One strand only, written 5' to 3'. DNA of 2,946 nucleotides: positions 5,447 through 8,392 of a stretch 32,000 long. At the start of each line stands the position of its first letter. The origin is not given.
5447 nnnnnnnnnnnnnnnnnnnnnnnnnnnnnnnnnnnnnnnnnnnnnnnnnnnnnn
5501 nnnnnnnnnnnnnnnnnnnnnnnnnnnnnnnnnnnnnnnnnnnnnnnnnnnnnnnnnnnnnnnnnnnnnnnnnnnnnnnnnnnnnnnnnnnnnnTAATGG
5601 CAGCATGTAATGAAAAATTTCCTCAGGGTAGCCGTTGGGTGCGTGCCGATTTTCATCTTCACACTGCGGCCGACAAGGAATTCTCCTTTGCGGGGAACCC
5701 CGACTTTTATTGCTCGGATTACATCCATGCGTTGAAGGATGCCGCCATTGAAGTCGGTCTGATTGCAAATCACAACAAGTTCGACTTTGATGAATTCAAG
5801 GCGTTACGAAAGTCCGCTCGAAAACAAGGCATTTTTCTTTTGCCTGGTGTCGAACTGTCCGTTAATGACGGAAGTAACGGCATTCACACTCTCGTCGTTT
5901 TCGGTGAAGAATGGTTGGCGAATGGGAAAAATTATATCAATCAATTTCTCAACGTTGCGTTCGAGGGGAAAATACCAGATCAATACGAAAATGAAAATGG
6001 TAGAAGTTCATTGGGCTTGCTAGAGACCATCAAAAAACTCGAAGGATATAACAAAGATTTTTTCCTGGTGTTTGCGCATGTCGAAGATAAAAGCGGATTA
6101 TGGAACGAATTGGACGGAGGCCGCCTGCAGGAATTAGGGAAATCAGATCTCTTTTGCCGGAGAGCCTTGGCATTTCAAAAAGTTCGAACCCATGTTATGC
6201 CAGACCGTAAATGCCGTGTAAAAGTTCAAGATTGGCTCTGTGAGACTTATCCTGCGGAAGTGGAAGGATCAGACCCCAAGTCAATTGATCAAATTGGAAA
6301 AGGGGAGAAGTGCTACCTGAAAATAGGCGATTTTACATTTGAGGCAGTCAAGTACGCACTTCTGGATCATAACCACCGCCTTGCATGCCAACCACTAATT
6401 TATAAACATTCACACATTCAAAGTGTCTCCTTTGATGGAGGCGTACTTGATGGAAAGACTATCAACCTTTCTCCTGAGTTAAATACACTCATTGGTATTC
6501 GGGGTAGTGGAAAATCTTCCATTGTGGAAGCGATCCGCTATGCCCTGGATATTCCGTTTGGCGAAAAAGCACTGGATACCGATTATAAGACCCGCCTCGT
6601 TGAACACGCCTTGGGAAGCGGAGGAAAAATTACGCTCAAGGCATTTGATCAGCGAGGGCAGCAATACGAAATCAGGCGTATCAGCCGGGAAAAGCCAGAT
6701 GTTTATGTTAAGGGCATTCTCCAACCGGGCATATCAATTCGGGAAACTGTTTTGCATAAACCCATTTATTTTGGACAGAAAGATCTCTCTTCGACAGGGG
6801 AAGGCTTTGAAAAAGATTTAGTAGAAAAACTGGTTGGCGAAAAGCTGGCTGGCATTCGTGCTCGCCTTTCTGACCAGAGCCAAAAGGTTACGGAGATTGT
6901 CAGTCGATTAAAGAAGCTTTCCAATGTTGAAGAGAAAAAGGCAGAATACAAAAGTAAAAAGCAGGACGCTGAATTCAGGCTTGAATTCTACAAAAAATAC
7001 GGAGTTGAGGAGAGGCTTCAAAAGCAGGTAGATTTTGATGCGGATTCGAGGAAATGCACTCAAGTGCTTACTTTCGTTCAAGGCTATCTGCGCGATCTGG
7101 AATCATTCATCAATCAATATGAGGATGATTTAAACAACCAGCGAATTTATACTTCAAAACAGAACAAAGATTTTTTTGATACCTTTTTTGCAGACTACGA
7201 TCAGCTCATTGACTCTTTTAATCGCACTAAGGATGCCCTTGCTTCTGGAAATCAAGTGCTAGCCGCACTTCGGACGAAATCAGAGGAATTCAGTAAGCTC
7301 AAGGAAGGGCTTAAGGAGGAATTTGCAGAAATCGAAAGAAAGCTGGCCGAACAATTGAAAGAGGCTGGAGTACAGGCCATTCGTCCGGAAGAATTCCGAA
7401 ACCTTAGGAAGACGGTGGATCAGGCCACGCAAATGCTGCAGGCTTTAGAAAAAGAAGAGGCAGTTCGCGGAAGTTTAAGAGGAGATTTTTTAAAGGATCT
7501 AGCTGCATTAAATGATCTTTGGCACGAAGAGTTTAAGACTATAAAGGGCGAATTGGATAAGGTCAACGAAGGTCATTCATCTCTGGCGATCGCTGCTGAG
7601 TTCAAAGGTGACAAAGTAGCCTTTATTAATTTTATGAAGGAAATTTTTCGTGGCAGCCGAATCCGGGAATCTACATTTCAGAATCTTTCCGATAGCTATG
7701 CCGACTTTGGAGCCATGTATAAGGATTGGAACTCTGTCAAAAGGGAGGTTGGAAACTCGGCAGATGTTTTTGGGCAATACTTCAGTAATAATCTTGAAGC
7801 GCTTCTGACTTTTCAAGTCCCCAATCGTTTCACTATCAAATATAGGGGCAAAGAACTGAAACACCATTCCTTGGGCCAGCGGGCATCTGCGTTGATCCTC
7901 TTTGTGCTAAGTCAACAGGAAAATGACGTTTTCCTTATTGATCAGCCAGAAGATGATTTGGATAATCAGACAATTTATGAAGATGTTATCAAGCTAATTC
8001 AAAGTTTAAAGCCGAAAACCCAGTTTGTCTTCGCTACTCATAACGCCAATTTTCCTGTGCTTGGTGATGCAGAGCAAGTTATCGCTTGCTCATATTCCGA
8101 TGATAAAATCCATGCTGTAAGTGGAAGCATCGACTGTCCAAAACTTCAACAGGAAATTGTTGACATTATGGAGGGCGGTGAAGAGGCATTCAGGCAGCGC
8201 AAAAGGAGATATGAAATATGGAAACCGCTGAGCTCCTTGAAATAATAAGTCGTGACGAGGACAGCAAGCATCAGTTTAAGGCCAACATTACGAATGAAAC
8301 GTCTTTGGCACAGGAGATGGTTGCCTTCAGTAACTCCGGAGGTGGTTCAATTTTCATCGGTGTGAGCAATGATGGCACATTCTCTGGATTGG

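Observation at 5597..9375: Low-GC two-gene cassette (PHP::SMC/ABC-like ATPase fusion + AlbA_2/COG2865 protein) nested inside the BREX operon and translationally coupled at both ends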

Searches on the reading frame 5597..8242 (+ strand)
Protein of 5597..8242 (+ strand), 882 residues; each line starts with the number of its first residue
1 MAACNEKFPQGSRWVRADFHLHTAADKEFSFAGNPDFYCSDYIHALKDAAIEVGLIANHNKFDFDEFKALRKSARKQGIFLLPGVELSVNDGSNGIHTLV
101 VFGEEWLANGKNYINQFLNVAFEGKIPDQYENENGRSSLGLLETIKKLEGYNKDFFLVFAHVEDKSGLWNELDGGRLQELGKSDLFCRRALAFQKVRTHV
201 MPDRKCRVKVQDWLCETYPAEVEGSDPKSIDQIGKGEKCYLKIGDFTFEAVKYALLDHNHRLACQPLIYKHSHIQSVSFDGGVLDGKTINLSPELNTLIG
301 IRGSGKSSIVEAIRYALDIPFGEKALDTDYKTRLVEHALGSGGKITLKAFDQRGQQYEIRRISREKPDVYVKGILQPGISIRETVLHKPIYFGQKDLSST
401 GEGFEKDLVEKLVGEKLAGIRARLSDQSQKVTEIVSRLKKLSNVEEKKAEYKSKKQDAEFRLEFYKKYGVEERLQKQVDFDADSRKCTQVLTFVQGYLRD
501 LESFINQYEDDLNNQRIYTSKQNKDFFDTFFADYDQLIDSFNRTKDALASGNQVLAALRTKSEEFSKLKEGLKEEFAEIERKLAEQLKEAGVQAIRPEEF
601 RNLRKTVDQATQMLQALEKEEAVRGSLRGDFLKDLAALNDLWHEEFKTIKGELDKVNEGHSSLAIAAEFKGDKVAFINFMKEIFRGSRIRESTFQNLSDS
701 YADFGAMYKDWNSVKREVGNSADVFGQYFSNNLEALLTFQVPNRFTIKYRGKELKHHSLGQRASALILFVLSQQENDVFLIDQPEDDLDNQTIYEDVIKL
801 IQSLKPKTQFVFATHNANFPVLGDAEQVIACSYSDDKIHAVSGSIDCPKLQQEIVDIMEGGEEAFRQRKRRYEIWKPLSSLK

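Call 7: search_protein_families(library=pfam, proteins=[window:5597-8242:+], max_evalue=0.01)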
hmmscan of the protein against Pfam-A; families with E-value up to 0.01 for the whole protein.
window:5597-8242:+ (882 aa): 6 families
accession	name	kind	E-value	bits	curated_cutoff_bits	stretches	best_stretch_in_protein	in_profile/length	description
PF13304.12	AAA_21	-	1.3e-08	35.7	27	1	678-818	143-301/304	AAA domain, putative AbiEii toxin, Type IV TA system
PF02463.25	SMC_N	-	3.1e-08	33.8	40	1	288-320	19-51/220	RecF/RecN/SMC N terminal domain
PF13476.12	AAA_23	-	0.00022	22.4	27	0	285-584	11-194/201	AAA domain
PF13175.12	AAA_15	-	0.00029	21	32.1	1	287-817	17-371/374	AAA ATPase domain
PF13675.11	PilJ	-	0.0013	19.2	26.6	0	592-649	35-95/114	Type IV pili methyl-accepting chemotaxis transducer N-term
PF13555.12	AAA_29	-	0.0028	17.8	27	1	282-317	10-46/61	P-loop containing region of AAA domain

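Call 8: search_protein_families(library=padloc, proteins=[window:5597-8242:+], max_evalue=0.001)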
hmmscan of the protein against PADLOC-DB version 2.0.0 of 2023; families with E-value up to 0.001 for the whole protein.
window:5597-8242:+ (882 aa): 20 families
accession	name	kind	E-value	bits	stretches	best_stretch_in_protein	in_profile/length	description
PDLC02208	Ppl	-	7.2e-39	131.6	2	744-871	759-891/894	-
PDLC04680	PDC-M49A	-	1.5e-15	54.8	2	17-103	4-80/674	-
PDLC04678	PDC-M49A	-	1.6e-15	54.5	2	16-115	4-94/681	-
PDLC04135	mad3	-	7.4e-14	50.1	1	284-819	13-326/374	mads_3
PDLC03859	LmuB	-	4.7e-12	43.9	2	429-819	190-588/611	-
PDLC04164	AriA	-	8e-09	33.4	1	754-827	169-243/253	-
PDLC02980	AriA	-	3e-08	32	1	470-817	91-300/304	-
PDLC00099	GajA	-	1e-07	29.3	1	289-318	25-54/626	AAA ATPase domain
PDLC00102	GajA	-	7e-07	26.1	1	284-336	14-66/532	AAA ATPase domain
PDLC04679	PDC-M49A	-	1.2e-05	22.3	0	765-841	418-494/541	-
PDLC03863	LmuB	-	2.9e-05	21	1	274-348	5-81/610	-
PDLC00298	PtuA1|PtuA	-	7.5e-05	20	0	288-317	18-47/423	AAA ATPase domain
PDLC04168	GajA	-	0.00017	18.4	1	291-330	22-61/570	-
PDLC00277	PtuA1|PtuA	-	0.00019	18.8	0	287-317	17-47/423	AAA ATPase domain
PDLC04177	HEC-01A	-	0.00028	18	0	285-314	19-47/393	-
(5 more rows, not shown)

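Call 11: find_homologous_proteins(query=window:5597-8242:+)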
Query window:5597-8242:+ (882 aa): 4582 proteins with E <= 0.001 among 8000 candidates; the best 120 are listed.
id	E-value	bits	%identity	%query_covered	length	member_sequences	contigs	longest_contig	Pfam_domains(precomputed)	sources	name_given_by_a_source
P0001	0.0e+0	1996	100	100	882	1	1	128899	PF02463.26,PF13304.13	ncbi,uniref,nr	ncbi:TrlF family AAA-like ATPase [Desulfonatronum sp. SC1]|uniref:TrlF family AAA-like ATPase n=1 Ta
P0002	0.0e+0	1852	93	100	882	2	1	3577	PF02463.26,PF13304.13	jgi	jgi:predicted ATPase/Holliday junction resolvase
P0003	0.0e+0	1779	89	100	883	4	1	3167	PF13175.13,PF02463.26,PF13304.13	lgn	-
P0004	0.0e+0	1736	86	100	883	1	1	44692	PF02463.26,PF13304.13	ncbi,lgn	-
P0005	0.0e+0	1725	87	100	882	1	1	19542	PF13476.13,PF02463.26,PF13304.13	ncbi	ncbi:MAG: AAA family ATPase [Pseudomonadota bacterium]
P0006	0.0e+0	1653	82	100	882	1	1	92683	PF02463.26,PF13304.13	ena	-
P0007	0.0e+0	1625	81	100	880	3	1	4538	PF02463.26,PF13304.13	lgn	-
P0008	0.0e+0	1625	80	100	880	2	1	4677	PF13175.13,PF02463.26,PF13304.13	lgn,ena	-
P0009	0.0e+0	1614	80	99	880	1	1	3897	PF13175.13,PF02463.26,PF13304.13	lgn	-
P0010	0.0e+0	1613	79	100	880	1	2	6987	PF02463.26,PF13304.13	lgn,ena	-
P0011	0.0e+0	1606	79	100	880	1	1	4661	PF02463.26,PF13304.13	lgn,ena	-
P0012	0.0e+0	1603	79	100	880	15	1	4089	PF02463.26,PF13304.13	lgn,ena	-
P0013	0.0e+0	1600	79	100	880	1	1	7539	PF13175.13,PF02463.26,PF13304.13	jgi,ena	-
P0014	0.0e+0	1600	79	100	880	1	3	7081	PF02463.26,PF13304.13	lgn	-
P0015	0.0e+0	1595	79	100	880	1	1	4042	PF02463.26,PF13304.13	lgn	-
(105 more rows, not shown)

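Call 12: search_protein_families(library=ncbifam, proteins=[window:5597-8242:+], max_evalue=0.001)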
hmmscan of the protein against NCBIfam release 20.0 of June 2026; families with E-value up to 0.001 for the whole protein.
window:5597-8242:+ (882 aa): 13 families
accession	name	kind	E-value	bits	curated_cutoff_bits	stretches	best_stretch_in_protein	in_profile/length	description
NF045780.1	TrlF_fam_ATP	equivalog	1.8e-173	579.7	350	1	11-873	2-944/944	TrlF family AAA-like ATPase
NF042955.1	Ppl_antiphage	equivalog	6.2e-49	166.7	1000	2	11-625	1-600/882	anti-phage protein Ppl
NF045781.1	Spaf1101_AAA_ATP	equivalog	1.6e-44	152.5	475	2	443-873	424-833/836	Spaf_1101 family AAA-like ATPase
TIGR02169.1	SMC_prok_A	equivalog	1.4e-06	26.3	729.4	0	414-664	177-420/1165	chromosome segregation protein SMC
NF003034.1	PRK03918.1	equivalog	2.6e-06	25.7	700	1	289-365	19-93/878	DNA double-strand break repair ATPase Rad50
NF041034.1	Rad50_Sulf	equivalog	3.4e-06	25.2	1000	1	288-362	18-85/872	DNA double-strand break repair ATPase Rad50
NF040873.1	AztA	equivalog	2.5e-05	23.9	220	0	750-818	113-180/191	zinc ABC transporter ATP-binding protein AztA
NF045487.1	ASRP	equivalog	3.9e-05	22.5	300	1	282-516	4-217/593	archaea-specific SMC-related protein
TIGR02168.1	SMC_prok_B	equivalog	5.4e-05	21.1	567.35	0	431-622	231-417/1181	chromosome segregation protein SMC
NF041035.1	Rad50_Halo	equivalog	7.7e-05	21.2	1000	0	289-366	19-90/883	DNA double-strand break repair ATPase Rad50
NF038032.1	CehA_McbA_metalo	domain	0.00018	21.1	80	1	13-92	1-69/315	CehA/McbA family metallohydrolase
NF053563.1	Rkd4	equivalog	0.00035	18.8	860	0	287-317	18-47/747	arcadin-4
NF002244.0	PRK01156.1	equivalog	0.00065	17.9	847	1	288-362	18-85/895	DNA double-strand break repair ATPase Rad50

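Call 21: find_related_loci(query=A1, collection=genome_contigs, flank=10000)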
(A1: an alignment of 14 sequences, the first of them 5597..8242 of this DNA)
Query A1 (882 aa) in genome_contigs; peptide patterns used: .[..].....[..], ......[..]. (x = any residue, [..] = any of these).
600 stretches matched a pattern (row limit reached: there are more); 534 encode a relative of the query (tblastn E <= 1e-3); the best 80 are kept; 80 distinct loci.
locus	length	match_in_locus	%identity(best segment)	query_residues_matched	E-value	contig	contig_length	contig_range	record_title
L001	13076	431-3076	87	1-882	0e+0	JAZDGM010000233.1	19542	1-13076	MAG: Pseudomonadota bacterium isolate MEGAHIT-group-0.264 k141_17946472, whole genome shotgun sequence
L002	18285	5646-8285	79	1-880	0e+0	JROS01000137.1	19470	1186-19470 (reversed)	Desulfobulbus sp. Tol-SR contig_791, whole genome shotgun sequence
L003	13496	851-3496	78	1-882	0e+0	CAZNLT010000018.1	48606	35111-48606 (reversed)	MAG TPA_asm: uncultured Desulfobacterales bacterium isolate binchicken_co8_349 genome assembly, contig: NODE_666_length_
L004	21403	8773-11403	76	1-876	0e+0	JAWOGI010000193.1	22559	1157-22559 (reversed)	MAG: Desulfobacteraceae bacterium isolate BLK6-3.bin.268 k191_1838170, whole genome shotgun sequence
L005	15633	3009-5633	74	5-879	0e+0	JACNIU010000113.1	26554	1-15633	MAG: Desulfobacterales bacterium isolate NIOZ-UU19 NIOZ-UU_NODE_2098_length_26554_cov_18.0474, whole genome shotgun sequ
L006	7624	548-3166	74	5-877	0e+0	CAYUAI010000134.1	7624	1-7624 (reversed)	MAG TPA_asm: uncultured Chromatiales bacterium isolate SRP128015_co1_174 genome assembly, contig: NODE_16521_length_7624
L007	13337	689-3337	69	1-880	0e+0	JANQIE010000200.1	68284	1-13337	MAG: Desulfobacterales bacterium isolate PL24a_bin.4 k99_1019702, whole genome shotgun sequence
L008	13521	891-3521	71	4-880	0e+0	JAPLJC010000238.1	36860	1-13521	MAG: Deltaproteobacteria bacterium isolate LacPavin_0920_WC90_MAG_58_11 LacPavin_0920_WC90_scaffold_1359908, whole genom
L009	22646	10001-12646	69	1-882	0e+0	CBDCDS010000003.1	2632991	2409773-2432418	MAG: Gammaproteobacteria bacterium isolate 7018d805-9e79-4280-bfa5-16e89684b7f5 genome assembly, contig: contig_3, whole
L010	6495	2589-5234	68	1-880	0e+0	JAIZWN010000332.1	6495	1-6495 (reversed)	MAG: Candidatus Thiosymbion ectosymbiont of Robbea hypermnestra isolate 1385H 1071200332, whole genome shotgun sequence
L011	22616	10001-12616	67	8-879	0e+0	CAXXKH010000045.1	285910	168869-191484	MAG: Desulfobacterales bacterium isolate 9e8c302b-4ccc-47c5-97cd-91c71c085a60 genome assembly, contig: contig_45, whole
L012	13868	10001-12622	67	8-880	0e+0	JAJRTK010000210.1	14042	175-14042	MAG: bacterium isolate Dive96_bin1.51 k141_2291098, whole genome shotgun sequence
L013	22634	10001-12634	65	1-880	0e+0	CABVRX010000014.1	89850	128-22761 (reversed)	MAG: uncultured Nitrospira sp. isolate Nitrospira sp. RBC093 genome assembly, contig: MAG093_14, whole genome shotgun se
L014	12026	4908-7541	64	5-876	0e+0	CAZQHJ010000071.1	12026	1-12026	MAG TPA_asm: uncultured Thiotrichales bacterium isolate binchicken_co397_19 genome assembly, contig: NODE_679_length_120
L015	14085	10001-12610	65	6-880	0e+0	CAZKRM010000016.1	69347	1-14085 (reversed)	MAG TPA_asm: uncultured Nitrospiraceae bacterium isolate SRP090828_co1_132 genome assembly, contig: NODE_55_length_69347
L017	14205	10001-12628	62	1-879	0e+0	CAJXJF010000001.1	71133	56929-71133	MAG TPA_asm: uncultured Nitratifractor sp. isolate ERR1163132_bin.8_MetaBAT_v2.12.1_MAG genome assembly, contig: NODE_1_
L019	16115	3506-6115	64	8-880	0e+0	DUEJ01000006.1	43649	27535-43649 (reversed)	MAG TPA_asm: Thermoflexia bacterium isolate G713 Contig6, whole genome shotgun sequence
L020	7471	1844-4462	59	4-877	0e+0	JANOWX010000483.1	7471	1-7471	MAG: Acidobacteriota bacterium isolate VAR_35_metabat_317 VAR_35_k141_1087043, whole genome shotgun sequence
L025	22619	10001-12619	60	8-876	0e+0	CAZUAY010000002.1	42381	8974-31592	MAG TPA_asm: uncultured Lentisphaerales bacterium isolate SRP294416_co3_591 genome assembly, contig: NODE_905_length_423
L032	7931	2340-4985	56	3-882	0e+0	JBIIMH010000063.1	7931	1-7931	MAG: Rariglobus sp. isolate ME2002-07-01_3300044642_group1_bin108 Rohwer_bin2647_scaffold_7067_c1, whole genome shotgun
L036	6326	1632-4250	57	8-879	0e+0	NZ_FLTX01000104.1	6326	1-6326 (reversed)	Xanthomonas bromi isolate LMG947, whole genome shotgun sequence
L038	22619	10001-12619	57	8-877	0e+0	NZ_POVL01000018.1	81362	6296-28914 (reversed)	Enterobacter sichuanensis strain WCHECL1597 18, whole genome shotgun sequence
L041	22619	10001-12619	57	8-877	0e+0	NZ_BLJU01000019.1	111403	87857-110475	Pseudomonas yangonensis strain MY50 MY50_contig_19, whole genome shotgun sequence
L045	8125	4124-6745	56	8-879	0e+0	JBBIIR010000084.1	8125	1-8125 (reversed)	MAG: Hydrogenophilales bacterium isolate SIF170217_bin_143 NODE_2430_length_8125_cov_4.25119, whole genome shotgun seque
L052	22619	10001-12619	56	8-879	0e+0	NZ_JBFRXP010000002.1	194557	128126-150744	Acidithiobacillus sp. IBUN Pt1247-S3 NODE_2_length_194557_cov_1151.610220, whole genome shotgun sequence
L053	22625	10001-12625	57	8-879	0e+0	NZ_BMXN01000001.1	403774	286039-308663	Vreelandella hamiltonii strain KCTC 22154 sequence01, whole genome shotgun sequence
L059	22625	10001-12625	56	8-879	0e+0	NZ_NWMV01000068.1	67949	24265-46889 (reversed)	Macromonas nakdongensis strain BK-30 BK30_1_(paired)_trimmed_(paired)_contig_68, whole genome shotgun sequence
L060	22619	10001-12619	56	8-879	0e+0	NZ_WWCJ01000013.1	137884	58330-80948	Pseudoduganella guangdongensis strain DS3 NODE_13_length_137884_cov_25.736289_13, whole genome shotgun sequence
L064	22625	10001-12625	56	8-879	0e+0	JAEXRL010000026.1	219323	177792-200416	MAG: Proteobacteria bacterium isolate OH_HBrB_26 k127_1058779, whole genome shotgun sequence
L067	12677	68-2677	55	8-877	0e+0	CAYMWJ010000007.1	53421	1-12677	MAG TPA_asm: uncultured Sedimenticola sp. isolate binchicken_co64_24 genome assembly, contig: NODE_330_length_53421_cov_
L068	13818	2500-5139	56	8-882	0e+0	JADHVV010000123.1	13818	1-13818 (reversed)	MAG: candidate division KSB1 bacterium isolate BS750m-G10 BS-750m-C7655, whole genome shotgun sequence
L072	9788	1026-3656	57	1-880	0e+0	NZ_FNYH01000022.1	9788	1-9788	Allopseudospirillum japonicum strain DSM 7165, whole genome shotgun sequence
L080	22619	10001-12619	56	8-879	0e+0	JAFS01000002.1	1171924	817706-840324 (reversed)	Verrucomicrobia bacterium LP2A G346DRAFT_scf7180000000012_quiver.2_C, whole genome shotgun sequence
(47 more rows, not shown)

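Call 29: search_protein_families(library=pfam, alignment_id=A2, max_evalue=0.00001)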
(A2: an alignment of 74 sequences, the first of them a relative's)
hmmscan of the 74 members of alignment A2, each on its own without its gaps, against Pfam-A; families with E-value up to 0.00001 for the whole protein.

A. member 1, L002:4870-5643:+ (258 aa): 0 families

B. families by the number of members that match (of 74 scanned): 53 families (the first 25 are shown)
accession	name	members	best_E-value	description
PF12008.13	EcoR124_C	9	4.7e-71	Type I restriction and modification enzyme - subunit R C terminal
PF04851.21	ResIII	9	4.1e-42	Type III restriction enzyme, res subunit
PF22679.2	T1R_D3-like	8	8.8e-61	Type I restriction enzyme subunit R domain 3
PF18766.7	SWI2_SNF2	8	5.7e-56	SWI2/SNF2 ATPase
PF04313.20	HSDR_N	8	4.1e-36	Type I restriction enzyme R protein N terminus (HSDR_N)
PF00270.35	DEAD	8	1.1e-08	DEAD/DEAH box helicase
PF01420.25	Methylase_S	7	5.5e-29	Type I restriction modification DNA specificity domain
PF01555.25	N6_N4_Mtase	5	2.3e-43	DNA methylase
PF12728.13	HTH_17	3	1e-18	Helix-turn-helix domain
PF01381.28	HTH_3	2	1.4e-13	Helix-turn-helix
PF13560.12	HTH_31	2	7e-11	Helix-turn-helix domain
PF16363.11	GDP_Man_Dehyd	1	2.8e-146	GDP-mannose 4,6 dehydratase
PF07505.17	DUF5131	1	1.3e-107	Protein of unknown function (DUF5131)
PF00749.27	tRNA-synt_1c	1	9.1e-105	tRNA synthetases class I (E and Q), catalytic domain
PF00793.26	DAHP_synth_1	1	2.8e-82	DAHP synthetase I family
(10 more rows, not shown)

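Call 30: search_protein_families(library=pfam, alignment_id=A3, max_evalue=0.00001)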
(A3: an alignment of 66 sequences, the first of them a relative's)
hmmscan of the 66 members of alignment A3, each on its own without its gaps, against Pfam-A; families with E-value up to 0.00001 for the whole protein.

A. member 1, L001:4191-4670:- (160 aa): 0 families

B. families by the number of members that match (of 66 scanned): 74 families (the first 25 are shown)
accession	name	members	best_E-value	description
PF04851.21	ResIII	10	2.5e-19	Type III restriction enzyme, res subunit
PF18766.7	SWI2_SNF2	6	6.6e-77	SWI2/SNF2 ATPase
PF01420.25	Methylase_S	6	2.3e-30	Type I restriction modification DNA specificity domain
PF04313.20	HSDR_N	5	1.9e-42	Type I restriction enzyme R protein N terminus (HSDR_N)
PF22679.2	T1R_D3-like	5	3.8e-37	Type I restriction enzyme subunit R domain 3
PF00176.29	SNF2-rel_dom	3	1.1e-64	SNF2-related domain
PF00270.35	DEAD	3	3.4e-07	DEAD/DEAH box helicase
PF00158.32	Sigma54_activat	2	1.1e-68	Sigma-54 interaction domain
PF00580.27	UvrD-helicase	2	2.1e-61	UvrD/REP helicase N-terminal domain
PF25601.1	AAA_lid_14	2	8.6e-28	AAA+ ATPase lid domain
PF00072.30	Response_reg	2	2e-26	Response regulator receiver domain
PF14532.12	Sigma54_activ_2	2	4.1e-23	Sigma-54 interaction domain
PF13361.12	UvrD_C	2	3.1e-22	UvrD-like helicase C-terminal domain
PF13401.12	AAA_22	2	4.2e-22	AAA domain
PF13245.12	AAA_19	2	6.6e-20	AAA domain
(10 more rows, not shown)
